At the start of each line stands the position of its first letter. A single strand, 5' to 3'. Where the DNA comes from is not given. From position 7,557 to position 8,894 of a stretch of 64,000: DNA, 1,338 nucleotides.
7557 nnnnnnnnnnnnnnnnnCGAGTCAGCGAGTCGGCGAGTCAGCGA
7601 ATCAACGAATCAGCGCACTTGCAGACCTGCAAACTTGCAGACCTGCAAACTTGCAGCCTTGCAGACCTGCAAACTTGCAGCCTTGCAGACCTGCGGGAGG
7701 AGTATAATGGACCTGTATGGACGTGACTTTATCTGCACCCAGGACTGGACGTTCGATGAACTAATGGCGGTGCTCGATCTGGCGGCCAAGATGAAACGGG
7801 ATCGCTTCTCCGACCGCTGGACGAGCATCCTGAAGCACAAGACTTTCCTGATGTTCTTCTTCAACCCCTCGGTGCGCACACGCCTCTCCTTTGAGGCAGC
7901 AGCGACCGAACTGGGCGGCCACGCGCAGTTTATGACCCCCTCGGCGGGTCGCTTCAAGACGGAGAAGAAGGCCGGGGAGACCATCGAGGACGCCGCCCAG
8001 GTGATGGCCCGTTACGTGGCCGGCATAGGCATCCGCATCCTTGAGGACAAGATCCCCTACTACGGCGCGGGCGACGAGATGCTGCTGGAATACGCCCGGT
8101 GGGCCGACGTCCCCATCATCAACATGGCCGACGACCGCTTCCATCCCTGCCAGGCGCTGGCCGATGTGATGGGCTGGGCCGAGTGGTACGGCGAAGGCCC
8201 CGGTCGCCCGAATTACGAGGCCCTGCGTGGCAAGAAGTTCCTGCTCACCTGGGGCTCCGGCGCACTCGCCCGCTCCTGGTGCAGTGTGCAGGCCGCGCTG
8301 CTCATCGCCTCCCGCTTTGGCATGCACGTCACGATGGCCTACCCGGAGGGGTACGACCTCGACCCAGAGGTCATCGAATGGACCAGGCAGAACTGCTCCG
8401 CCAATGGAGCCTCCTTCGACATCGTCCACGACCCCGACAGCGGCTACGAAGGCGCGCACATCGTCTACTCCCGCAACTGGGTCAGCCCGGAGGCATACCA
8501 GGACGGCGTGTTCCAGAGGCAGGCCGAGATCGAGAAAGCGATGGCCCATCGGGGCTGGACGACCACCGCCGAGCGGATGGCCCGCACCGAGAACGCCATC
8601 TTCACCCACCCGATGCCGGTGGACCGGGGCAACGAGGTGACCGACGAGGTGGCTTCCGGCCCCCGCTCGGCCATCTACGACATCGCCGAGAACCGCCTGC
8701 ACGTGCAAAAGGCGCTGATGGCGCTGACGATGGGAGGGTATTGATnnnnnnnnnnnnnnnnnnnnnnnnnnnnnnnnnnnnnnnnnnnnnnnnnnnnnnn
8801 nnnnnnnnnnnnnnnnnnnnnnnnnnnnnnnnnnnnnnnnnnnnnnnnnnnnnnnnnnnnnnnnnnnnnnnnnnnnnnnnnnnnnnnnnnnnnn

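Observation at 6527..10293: Tandem pair of divergent YgeW-type carbamoyltransferases plus carbamate kinase: an orphan catabolic transcarbamylase module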

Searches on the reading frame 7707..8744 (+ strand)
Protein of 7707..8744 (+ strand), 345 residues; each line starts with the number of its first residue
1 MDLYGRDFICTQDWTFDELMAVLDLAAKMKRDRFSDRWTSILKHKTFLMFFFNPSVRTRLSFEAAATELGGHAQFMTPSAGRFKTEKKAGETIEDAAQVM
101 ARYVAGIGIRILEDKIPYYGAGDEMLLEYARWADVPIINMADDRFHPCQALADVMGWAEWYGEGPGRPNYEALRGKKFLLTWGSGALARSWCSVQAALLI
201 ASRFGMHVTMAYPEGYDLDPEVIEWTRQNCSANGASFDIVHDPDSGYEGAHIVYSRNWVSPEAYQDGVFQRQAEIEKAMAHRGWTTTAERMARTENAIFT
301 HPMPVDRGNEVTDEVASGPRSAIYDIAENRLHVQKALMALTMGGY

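Call 7: search_protein_families(library=ncbifam, proteins=[window:7707-8744:+], max_evalue=0.00001)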
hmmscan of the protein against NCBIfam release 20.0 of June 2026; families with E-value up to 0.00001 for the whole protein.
window:7707-8744:+ (345 aa): 16 families
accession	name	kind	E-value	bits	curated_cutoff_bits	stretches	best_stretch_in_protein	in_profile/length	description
NF003384.0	PRK04523.1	equivalog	4.6e-75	252.8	288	1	6-340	4-331/336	N-acetylornithine carbamoyltransferase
NF001986.0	PRK00779.1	subfamily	1.9e-66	224.3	306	1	4-342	4-304/307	ornithine carbamoyltransferase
TIGR00658.1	orni_carb_tr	equivalog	7.3e-60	202.7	280.85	1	6-342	1-303/304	ornithine carbamoyltransferase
TIGR04384.1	putr_carbamoyl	exception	9e-55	186.1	500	1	7-340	1-305/330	putrescine carbamoyltransferase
NF011380.0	PRK14805.1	equivalog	3.1e-40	138.1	421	1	7-340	3-298/302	ornithine carbamoyltransferase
NF005538.0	PRK07200.1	equivalog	8.1e-36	123.9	453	1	2-333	18-367/396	knotted carbamoyltransferase YgeW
NF003286.0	PRK04284.1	subfamily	6.4e-35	120.8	515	1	2-343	3-331/332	ornithine carbamoyltransferase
TIGR03316.1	ygeW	equivalog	8.2e-35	120.4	500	1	2-317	15-348/391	knotted carbamoyltransferase YgeW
NF011379.0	PRK14804.1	equivalog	3e-32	112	373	1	8-338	9-305/311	ornithine carbamoyltransferase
NF002032.1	PRK00856.1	equivalog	2.4e-30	105.8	263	1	7-341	2-296/297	aspartate carbamoyltransferase catalytic subunit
NF009213.0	PRK12562.1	subfamily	1.9e-29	103.1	559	1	2-343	3-333/334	ornithine carbamoyltransferase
TIGR00670.1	asp_carb_tr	equivalog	1.7e-28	99.6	236.95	1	6-342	1-303/304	aspartate carbamoyltransferase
NF002470.0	PRK01713.1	equivalog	9.8e-25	87.7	545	1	6-264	8-240/334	ornithine carbamoyltransferase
NF006046.0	PRK08192.1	equivalog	8.9e-20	71.2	512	1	4-343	5-318/339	aspartate carbamoyltransferase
NF008853.0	PRK11891.1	equivalog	8.6e-16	57.6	560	1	17-343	103-399/430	aspartate carbamoyltransferase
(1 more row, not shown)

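Call 8: search_protein_families(library=pfam, proteins=[window:7707-8744:+], max_evalue=0.001)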
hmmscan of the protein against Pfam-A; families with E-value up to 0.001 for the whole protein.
window:7707-8744:+ (345 aa): 2 families
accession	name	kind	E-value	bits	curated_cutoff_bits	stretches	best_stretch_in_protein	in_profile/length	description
PF02729.26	OTCace_N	-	2.1e-38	132.2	29.9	1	6-155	1-144/148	Aspartate/ornithine carbamoyltransferase, carbamoyl-P binding domain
PF00185.30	OTCace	-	2.2e-32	112.7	29.4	1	197-340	19-156/157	Aspartate/ornithine carbamoyltransferase, Asp/Orn binding domain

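Call 15: search_solved_structures(query=window:7707-8744:+, max_evalue=1e-10, show_alignments=1)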
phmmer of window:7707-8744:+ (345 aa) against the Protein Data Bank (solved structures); distinct sequences matched with E-value up to 1e-10: 74 (the best 60 are shown).
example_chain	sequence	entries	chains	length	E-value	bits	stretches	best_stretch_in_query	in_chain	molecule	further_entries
3m5c_A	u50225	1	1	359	5.2e-58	200.2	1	6-343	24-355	N-acetylornithine carbamoyltransferase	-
3l06_A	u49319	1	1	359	8e-58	199.6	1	6-343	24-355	N-acetylornithine carbamoyltransferase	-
3l02_A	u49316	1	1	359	1.4e-57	198.8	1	6-343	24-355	N-acetylornithine carbamoyltransferase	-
3l05_A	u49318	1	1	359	1.5e-57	198.7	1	6-343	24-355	N-acetylornithine carbamoyltransferase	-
3kzc_A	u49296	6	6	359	1.9e-57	198.4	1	6-343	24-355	N-acetylornithine carbamoyltransferase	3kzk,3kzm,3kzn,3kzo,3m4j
3l04_A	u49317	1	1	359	2e-57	198.3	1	6-343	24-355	N-acetylornithine carbamoyltransferase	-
3m5d_A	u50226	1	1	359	2.6e-57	197.9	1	6-343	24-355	N-acetylornithine carbamoyltransferase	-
3m4n_A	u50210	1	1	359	3.5e-57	197.5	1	6-343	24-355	N-acetylornithine carbamoyltransferase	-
1a1s_A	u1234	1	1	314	9.3e-55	189.5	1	2-344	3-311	ORNITHINE CARBAMOYLTRANSFERASE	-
1pvv_A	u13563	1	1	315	9.3e-55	189.5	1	2-344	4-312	Ornithine carbamoyltransferase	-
3gd5_A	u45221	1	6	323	1e-41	146.7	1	7-344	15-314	Ornithine carbamoyltransferase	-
7nnf_A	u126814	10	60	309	3.9e-39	138.1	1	6-339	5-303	Ornithine carbamoyltransferase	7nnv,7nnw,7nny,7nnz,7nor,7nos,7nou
2i6u_A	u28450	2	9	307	4.2e-39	138.1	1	7-339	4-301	Ornithine carbamoyltransferase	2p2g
4f2g_A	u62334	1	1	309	4e-37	131.5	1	7-342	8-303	Ornithine carbamoyltransferase 1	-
4nf2_A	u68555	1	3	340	7.4e-37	130.6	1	5-339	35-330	Ornithine carbamoyltransferase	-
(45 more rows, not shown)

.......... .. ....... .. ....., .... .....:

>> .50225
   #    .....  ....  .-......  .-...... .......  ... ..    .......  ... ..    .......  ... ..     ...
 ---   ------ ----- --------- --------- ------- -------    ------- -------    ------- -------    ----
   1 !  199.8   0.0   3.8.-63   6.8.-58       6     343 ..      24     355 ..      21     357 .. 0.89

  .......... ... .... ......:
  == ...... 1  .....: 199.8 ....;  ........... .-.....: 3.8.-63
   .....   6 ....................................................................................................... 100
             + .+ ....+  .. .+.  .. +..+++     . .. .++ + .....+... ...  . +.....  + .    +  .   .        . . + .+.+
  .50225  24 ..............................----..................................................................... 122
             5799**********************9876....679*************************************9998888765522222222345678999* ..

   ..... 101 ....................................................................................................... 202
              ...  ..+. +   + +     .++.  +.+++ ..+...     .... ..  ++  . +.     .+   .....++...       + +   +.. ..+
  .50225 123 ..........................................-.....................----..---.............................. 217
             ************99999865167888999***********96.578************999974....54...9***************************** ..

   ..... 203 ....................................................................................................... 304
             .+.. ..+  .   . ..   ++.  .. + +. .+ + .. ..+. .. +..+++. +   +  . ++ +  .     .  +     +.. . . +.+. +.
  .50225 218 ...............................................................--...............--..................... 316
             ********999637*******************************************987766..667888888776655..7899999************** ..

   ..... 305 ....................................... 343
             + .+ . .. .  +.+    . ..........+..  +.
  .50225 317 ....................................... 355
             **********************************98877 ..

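Call 52: find_related_loci(query=A2, collection=metagenome_contigs, flank=10000)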
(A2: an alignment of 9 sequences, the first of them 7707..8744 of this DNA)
Query A2 (345 aa) in metagenome_contigs; peptide patterns used: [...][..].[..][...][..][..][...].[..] (x = any residue, [..] = any of these).
453 stretches matched a pattern; 287 encode a relative of the query (tblastn E <= 1e-3); the best 80 are kept; 80 distinct loci.
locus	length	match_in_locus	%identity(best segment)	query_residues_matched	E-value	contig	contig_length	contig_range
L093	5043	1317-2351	100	1-345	0e+0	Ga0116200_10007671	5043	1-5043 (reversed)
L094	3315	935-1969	89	1-345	0e+0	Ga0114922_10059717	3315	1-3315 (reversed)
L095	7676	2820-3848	89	1-343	0e+0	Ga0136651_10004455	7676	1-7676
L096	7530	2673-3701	89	1-343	0e+0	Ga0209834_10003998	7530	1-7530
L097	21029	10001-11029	90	1-343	0e+0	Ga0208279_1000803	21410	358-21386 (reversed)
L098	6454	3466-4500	89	1-345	0e+0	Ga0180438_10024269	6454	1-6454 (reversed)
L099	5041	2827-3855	90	1-343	0e+0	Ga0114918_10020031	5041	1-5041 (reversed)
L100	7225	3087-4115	90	1-343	0e+0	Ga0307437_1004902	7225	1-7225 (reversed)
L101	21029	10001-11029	90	1-343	0e+0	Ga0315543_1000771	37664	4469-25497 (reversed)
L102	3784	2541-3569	87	1-343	0e+0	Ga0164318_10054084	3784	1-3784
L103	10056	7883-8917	88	1-345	0e+0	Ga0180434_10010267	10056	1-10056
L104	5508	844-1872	86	1-343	0e+0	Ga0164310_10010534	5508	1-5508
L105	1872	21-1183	86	1-343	0e+0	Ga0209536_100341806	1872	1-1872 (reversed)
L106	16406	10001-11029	85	1-343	0e+0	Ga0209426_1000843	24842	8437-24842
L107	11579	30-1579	86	1-345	0e+0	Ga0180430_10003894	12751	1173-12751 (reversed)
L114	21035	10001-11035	83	1-345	0e+0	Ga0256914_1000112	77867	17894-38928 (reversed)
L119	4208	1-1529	83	1-345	0e+0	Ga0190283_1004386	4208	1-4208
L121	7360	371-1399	84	1-343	0e+0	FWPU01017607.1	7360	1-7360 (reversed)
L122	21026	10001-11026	83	1-342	0e+0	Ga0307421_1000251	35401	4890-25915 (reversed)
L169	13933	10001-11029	73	1-343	0e+0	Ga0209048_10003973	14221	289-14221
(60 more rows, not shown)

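Call 57: search_protein_families(library=ncbifam, proteins=[L122:12041-13333:+, L114:7117-8586:+, L104:4405-5217:+, L114:4258-5007:+, L121:2606-5878:+, L107:5771-7126:+, L169:1868-3268:-, L101:17867-19309:+, L119:2575-3810:+], max_evalue=0.00001)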
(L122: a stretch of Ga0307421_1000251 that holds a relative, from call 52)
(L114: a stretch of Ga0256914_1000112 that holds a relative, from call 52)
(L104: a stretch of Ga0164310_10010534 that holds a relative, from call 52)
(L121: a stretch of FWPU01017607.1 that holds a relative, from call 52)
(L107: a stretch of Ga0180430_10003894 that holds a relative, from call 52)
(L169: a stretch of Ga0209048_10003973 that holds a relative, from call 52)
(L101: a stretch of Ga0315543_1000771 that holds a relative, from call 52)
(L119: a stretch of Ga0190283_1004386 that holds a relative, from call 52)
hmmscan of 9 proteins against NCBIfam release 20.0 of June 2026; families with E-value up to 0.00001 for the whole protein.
L122:12041-13333:+ (430 aa): 34 families (the best 25 are shown)
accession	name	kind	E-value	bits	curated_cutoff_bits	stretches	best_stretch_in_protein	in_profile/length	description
NF006050.0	PRK08197.1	equivalog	8.2e-90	301.5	303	1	11-402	5-386/406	threonine synthase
NF004170.0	PRK05638.1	equivalog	5.6e-57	193.2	421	1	16-402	3-360/442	threonine synthase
TIGR00260.1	thrC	equivalog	2.4e-54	184.8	167.1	1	94-400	20-338/340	threonine synthase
NF006205.0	PRK08329.1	equivalog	8.8e-48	163.1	358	1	15-399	2-345/347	threonine synthase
NF005035.0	PRK06450.1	equivalog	6.2e-45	153.5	301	1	116-399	69-336/338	threonine synthase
NF004996.0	PRK06381.1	equivalog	2.2e-44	151.8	266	1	95-395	14-316/319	threonine synthase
TIGR03844.1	cysteate_syn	equivalog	2e-30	105.9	324.9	1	40-402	16-384/398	cysteate synthase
NF006094.0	PRK08246.1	subfamily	2.3e-29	102.8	331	1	96-378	23-286/310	serine/threonine dehydratase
NF006390.0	PRK08639.1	equivalog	7.9e-29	100.8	421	1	95-402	24-318/418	threonine ammonia-lyase IlvA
TIGR01127.1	ilvA_1Cterm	equivalog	3.5e-27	95.4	378.75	1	115-395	18-284/380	threonine ammonia-lyase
TIGR01124.1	ilvA_2Cterm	equivalog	2.4e-24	85.8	411.3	1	97-396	18-304/499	threonine ammonia-lyase, biosynthetic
NF009130.0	PRK12483.1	subfamily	4.4e-23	81.7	801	1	97-391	38-320/521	threonine ammonia-lyase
NF006674.0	PRK09224.1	subfamily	2.4e-22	79.3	577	1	97-392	26-309/508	threonine ammonia-lyase IlvA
NF005600.0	PRK07334.1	equivalog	2.1e-21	76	496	1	88-379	20-296/408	threonine ammonia-lyase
NF005680.0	PRK07476.1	equivalog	1.2e-20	73.8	413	1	92-399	19-312/326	hydroxyectoine utilization dehydratase EutB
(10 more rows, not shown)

L114:7117-8586:+ (489 aa): 6 families
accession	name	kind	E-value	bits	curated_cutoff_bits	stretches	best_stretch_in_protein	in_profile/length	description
TIGR01139.1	cysK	equivalog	6.6e-28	97.8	350.95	1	122-390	52-294/298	cysteine synthase A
TIGR01136.1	cysKM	subfamily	1.1e-24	87.3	344.15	1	95-390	25-295/299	cysteine synthase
NF007989.0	PRK10717.1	equivalog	9.6e-20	70.9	387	1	129-392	66-316/334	cysteine synthase A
TIGR01137.1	cysta_beta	equivalog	1e-15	57.4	510.25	1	86-388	21-305/457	cystathionine beta-synthase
TIGR03945.1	PLP_SbnA_fam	equivalog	3.8e-09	36.1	349.95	1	79-325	10-250/304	2,3-diaminopropionate biosynthesis protein SbnA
NF008735.0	PRK11761.1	equivalog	5.5e-09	35.7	413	1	106-331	42-251/296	cysteine synthase CysM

L104:4405-5217:+ (270 aa): 11 families
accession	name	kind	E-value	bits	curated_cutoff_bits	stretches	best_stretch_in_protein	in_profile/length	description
TIGR02651.1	RNase_Z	equivalog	2.7e-34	118.6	292.95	2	10-111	1-103/302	ribonuclease Z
NF000801.0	PRK00055.1-3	equivalog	1.8e-30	106.1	252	2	165-269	203-303/307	ribonuclease Z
NF000805.0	PRK00055.2-3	equivalog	8e-23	81.1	416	2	165-270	199-301/307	ribonuclease Z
NF000800.0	PRK00055.1-1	equivalog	2.3e-21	76.1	398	2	165-238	203-274/305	ribonuclease Z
NF041851.1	cyc_nuc_deg_phdiest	equivalog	2.3e-20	73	400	1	11-264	3-248/253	cyclic nucleotide-degrading phosphodiesterase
TIGR02649.1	true_RNase_BN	exception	7.4e-18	64.6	563.7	2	166-238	203-273/304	ribonuclease BN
NF000804.0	PRK00055.2-1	equivalog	1.9e-17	63.3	402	2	166-236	200-268/306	ribonuclease Z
NF002558.0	PRK02126.1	subfamily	1.3e-14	53.9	315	2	167-252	243-330/345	ribonuclease Z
NF000806.0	PRK00055.2-4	equivalog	1.6e-14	53.8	363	1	9-235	2-241/280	ribonuclease Z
NF041257.1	GntH_guanitoxin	equivalog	1.9e-12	46.8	333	1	11-98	15-107/374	guanitoxin biosynthesis MBL fold metallo-hydrolase GntH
NF038231.1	MBL_Geo_Pelo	equivalog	2.7e-06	27.1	360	1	23-116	30-120/250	GPMC system MBL fold metallohydrolase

L114:4258-5007:+ (249 aa): 25 families
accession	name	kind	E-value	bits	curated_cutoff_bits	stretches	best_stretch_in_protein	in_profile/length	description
TIGR02325.1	C_P_lyase_phnF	equivalog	4.7e-30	104.8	156.8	1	14-246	7-236/238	phosphonate metabolism transcriptional regulator PhnF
NF041547.1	GntR_LSA1692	equivalog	7.5e-30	104.3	275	1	20-246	6-228/233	GntR family transcriptional regulator, LSA1692 subfamily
TIGR02018.2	his_ut_repres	equivalog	1.4e-27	96.5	220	1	19-242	3-220/226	histidine utilization transcriptional repressor HutC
TIGR03337.1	phnR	equivalog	1.2e-25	90.6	296.75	1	19-243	5-225/231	phosphonate utilization transcriptional regulator PhnR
NF052441.1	TransRegRv0792c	equivalog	1.9e-24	86.3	400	1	12-246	13-244/260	Rv0792c family HTH-type transcriptional regulator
NF008491.0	PRK11402.1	subfamily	6.1e-24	84.8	269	1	14-236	10-228/243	GntR family transcriptional regulator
TIGR02404.1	trehalos_R_Bsub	equivalog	3.2e-20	72.8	211.95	1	22-249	7-232/233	trehalose operon repressor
NF007292.0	PRK09764.1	equivalog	1.2e-18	67.1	281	1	13-248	3-234/240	GntR family transcriptional regulator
NF011575.0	PRK14999.1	equivalog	1.8e-17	63.5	424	1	10-237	7-228/241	histidine utilization repressor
NF007001.0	PRK09464.1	equivalog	3.3e-15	56.4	330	1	12-81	7-76/254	pyruvate dehydrogenase complex transcriptional repressor PdhR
NF007741.0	PRK10421.1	equivalog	4.8e-14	52.4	311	1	16-80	8-72/262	transcriptional regulator LldR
NF052282.1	PLP_TF_PdxR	equivalog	7.3e-14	51.7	320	1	15-82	1-68/448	MocR-like pyridoxine biosynthesis transcription factor PdxR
NF007486.0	PRK10079.1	equivalog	2e-13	50.6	363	1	20-234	16-227/241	phosphonate metabolism transcriptional regulator PhnF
TIGR02812.1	fadR_gamma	equivalog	2.2e-12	47.1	249.2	1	18-103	9-91/235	fatty acid metabolism transcriptional regulator FadR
NF003011.0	PRK03837.1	subfamily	2.5e-12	47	260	1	11-74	9-72/241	transcriptional regulator NanR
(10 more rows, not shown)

L121:2606-5878:+ (1090 aa): 31 families (the best 25 are shown)
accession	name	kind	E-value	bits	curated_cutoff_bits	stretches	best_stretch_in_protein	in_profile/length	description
TIGR03315.1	Se_ygfK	equivalog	2.9e-288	958.6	835.3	1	2-1011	1-966/1012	putative selenate reductase subunit YgfK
NF009410.0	PRK12771.1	subfamily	2.2e-119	399.6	516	1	450-922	48-528/566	NAD(P)-binding protein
NF009454.0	PRK12814.1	equivalog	1.7e-102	343.9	916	1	446-913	99-576/657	putative NADPH-dependent glutamate synthase small subunit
NF009414.0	PRK12778.1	equivalog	9.4e-92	308.5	1103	1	444-839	331-749/752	bifunctional dihydroorotate dehydrogenase B NAD binding subunit/NADPH-dependent glutamate synthase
TIGR01316.1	gltA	equivalog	8.4e-88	295.1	471.75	1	447-837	31-447/449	NADPH-dependent glutamate synthase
TIGR01318.1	gltD_gamma_fam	subfamily_domain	6.4e-75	252.5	482.95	1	445-840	43-466/467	glutamate synthase, small subunit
NF010590.0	PRK13984.1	equivalog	5.4e-74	249.4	946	1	447-837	192-604/611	putative oxidoreductase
NF009408.0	PRK12769.1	equivalog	4.3e-69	233.3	1003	1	447-841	230-653/659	formate-dependent uric acid utilization protein AegA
NF009413.0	PRK12775.1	equivalog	7.1e-61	206.2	1895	1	445-839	334-754/1006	putative trifunctional 2-polyprenylphenol hydroxylase/glutamate synthase subunit beta/ferritin domain-containing protein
NF009409.0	PRK12770.1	subfamily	2.1e-60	204.7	343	1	531-837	13-348/360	putative glutamate synthase subunit beta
NF009451.0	PRK12809.1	equivalog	1.6e-57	195.2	1154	1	448-834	215-629/639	formate-dependent uric acid utilization protein YgfT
NF009415.0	PRK12779.1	equivalog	2.4e-55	187.9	1519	1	455-864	213-649/944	putative bifunctional glutamate synthase subunit beta/2-polyprenylphenol hydroxylase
TIGR01317.1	GOGAT_sm_gam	subfamily_domain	1.2e-46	159.6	447.7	1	446-835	46-474/485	glutamate synthase small subunit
NF045663.1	diclust_near_Sec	equivalog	8.7e-41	139.8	530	2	450-630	18-201/759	pyridine nucleotide-disulfide oxidoreductase/dicluster-binding protein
NF045599.1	bili_reduct_long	exception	1.8e-15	56.2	750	1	499-680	345-521/641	bilirubin reductase, long form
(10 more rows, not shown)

L107:5771-7126:+ (451 aa): 26 families (the best 25 are shown)
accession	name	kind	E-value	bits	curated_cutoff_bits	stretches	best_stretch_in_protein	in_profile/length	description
NF005540.0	PRK07203.1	equivalog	9.9e-161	535.3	444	1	11-451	2-442/444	putative aminohydrolase SsnA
TIGR03314.1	Se_ssnA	subfamily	3.6e-154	513.9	455.5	1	11-451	1-441/441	putative selenium metabolism protein SsnA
NF004701.0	PRK06038.1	equivalog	4.6e-72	243.1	609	1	11-448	6-427/432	N-ethylammeline chlorohydrolase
NF005557.0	PRK07228.1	equivalog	4.3e-63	213.5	522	1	11-447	3-437/445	5'-deoxyadenosine deaminase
NF006549.0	PRK09045.1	equivalog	2.7e-61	207.6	540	1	12-443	11-435/444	TRZ/ATZ family hydrolase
NF006252.0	PRK08393.1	equivalog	5.3e-61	206.9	617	1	32-443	22-419/424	N-ethylammeline chlorohydrolase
NF006055.0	PRK08203.1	equivalog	6.8e-57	193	532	1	11-446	7-449/455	8-oxoguanine deaminase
NF012037.0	PRK15493.1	equivalog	1.8e-42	145.7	779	1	15-437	7-423/435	bifunctional S-methyl-5'-thioadenosine deaminase/S-adenosylhomocysteine deaminase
NF006056.0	PRK08204.1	subfamily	1.5e-40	139.3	391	1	9-441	3-434/449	hypothetical protein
NF004995.0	PRK06380.1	subfamily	5.7e-38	131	567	1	26-437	17-413/418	metal-dependent hydrolase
NF009059.0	PRK12393.1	equivalog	2.6e-36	125.3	543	1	31-442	29-450/460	amidohydrolase family protein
NF006681.0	PRK09229.1-2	equivalog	1e-35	123.4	362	1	29-434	20-436/451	formimidoylglutamate deiminase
NF006679.0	PRK09228.1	subfamily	6.9e-35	120.6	351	1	21-395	22-394/433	guanine deaminase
TIGR02967.1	guan_deamin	equivalog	8.7e-33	113.9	375.4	1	27-392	3-366/401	guanine deaminase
TIGR02022.1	hutF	equivalog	2.5e-30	105.6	413.05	1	41-428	24-436/455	formimidoylglutamate deiminase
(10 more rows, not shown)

L169:1868-3268:- (466 aa): 46 families (the best 25 are shown)
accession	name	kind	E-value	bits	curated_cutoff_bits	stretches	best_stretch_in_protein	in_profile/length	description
TIGR02033.1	D-hydantoinase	equivalog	3.1e-94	316.5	393.25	1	22-463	1-452/454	dihydropyrimidinase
NF009941.0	PRK13404.1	subfamily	5.2e-77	259.5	647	1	23-464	7-460/478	dihydropyrimidinase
TIGR03178.1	allantoinase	equivalog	8.4e-67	225.9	357.85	1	22-462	2-438/441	allantoinase AllB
NF002668.0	PRK02382.1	equivalog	6.3e-63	213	452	1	35-461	11-424/436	dihydroorotase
NF004839.0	PRK06189.1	equivalog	2.1e-60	204.6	631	1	22-461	5-443/451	allantoinase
NF006559.0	PRK09060.1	equivalog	2.2e-58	197.6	482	1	22-457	7-431/444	dihydroorotase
TIGR00857.1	pyrC_multi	subfamily_domain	1.6e-52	178.9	279.05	1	37-449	5-410/412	dihydroorotase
NF005751.0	PRK07575.1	equivalog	1.5e-47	162.1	529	1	28-438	12-411/440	dihydroorotase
NF058539.1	ergo_uti2_ErtD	equivalog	1.4e-45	156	650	1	27-463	8-445/449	hydantoin-5-propionate amidohydrolase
NF005960.0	PRK08044.1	equivalog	3.4e-45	154.6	688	1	22-413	5-396/453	allantoinase AllB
NF058538.1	ergo_util_ErtD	equivalog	1.2e-44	152.9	600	1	23-462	4-443/446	hydantoin-5-propionate amidohydrolase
NF006688.0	PRK09236.1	equivalog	5.3e-41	140.8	535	1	21-456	3-434/444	dihydroorotase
NF006837.0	PRK09357.1-2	equivalog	1.8e-39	135.5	575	1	23-409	4-381/428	dihydroorotase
NF006836.0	PRK09357.1-1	equivalog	2.8e-38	131.8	538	1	34-454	13-430/432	dihydroorotase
NF006841.0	PRK09357.2-2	equivalog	1.9e-35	122.4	640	1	229-418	201-384/421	dihydroorotase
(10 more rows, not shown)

L101:17867-19309:+ (480 aa): 17 families
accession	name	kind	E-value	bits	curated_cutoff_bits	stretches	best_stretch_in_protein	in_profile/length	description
TIGR02963.1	xanthine_xdhA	equivalog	2.8e-98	329.6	467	2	4-277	194-464/468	xanthine dehydrogenase small subunit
NF043083.1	XdhB_XDHase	equivalog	9.2e-59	198.9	310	1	3-279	5-281/289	xanthine dehydrogenase subunit XdhB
NF041019.1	glyceraldDH_beta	equivalog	2.9e-55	187.5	350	1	4-279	7-278/280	glyceraldehyde dehydrogenase subunit beta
NF007427.0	PRK09971.1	equivalog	1.5e-52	178.6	287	1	3-279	5-281/292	xanthine dehydrogenase FAD-binding subunit XdhB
NF043084.2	XdhC_XDHase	equivalog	5.4e-50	168.8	217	1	323-477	3-150/151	xanthine dehydrogenase subunit XdhC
NF041020.1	glyceraldDH_gamma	equivalog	2.8e-47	160.4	290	1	323-478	13-160/164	glyceraldehyde dehydrogenase subunit gamma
TIGR03198.1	pucE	equivalog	2.1e-46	157.1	254.3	1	322-478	3-150/151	xanthine dehydrogenase subunit E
NF007387.0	PRK09908.1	equivalog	5.9e-45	152.6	212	1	323-477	9-156/159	xanthine dehydrogenase iron sulfur-binding subunit XdhC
NF045668.1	pterin_aldehy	equivalog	1.7e-43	148.8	1100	1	326-478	6-153/905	molybdopterin-dependent aldehyde oxidoreductase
TIGR03311.1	Se_dep_XDH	equivalog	2.6e-43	148.2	830.45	1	324-479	2-146/848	selenium-dependent xanthine dehydrogenase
TIGR03193.1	4hydroxCoAred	equivalog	9.5e-43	145.6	257.8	1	326-477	5-148/148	4-hydroxybenzoyl-CoA reductase subunit gamma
NF008514.0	PRK11433.1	equivalog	1.8e-35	122.4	322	1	317-478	47-215/218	aldehyde dehydrogenase iron-sulfur subunit PaoA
TIGR02969.1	mam_aldehyde_ox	subfamily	7.3e-34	116.5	1912.3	1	327-479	7-163/1330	aldehyde oxidase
TIGR03195.1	4hydrxCoA_B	equivalog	7.5e-30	104.1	404.55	2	6-115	8-115/321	4-hydroxybenzoyl-CoA reductase subunit beta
TIGR03199.1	pucC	equivalog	7.5e-24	84.4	306.05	1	8-270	1-258/264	xanthine dehydrogenase subunit C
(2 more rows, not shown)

L119:2575-3810:+ (411 aa): 0 families
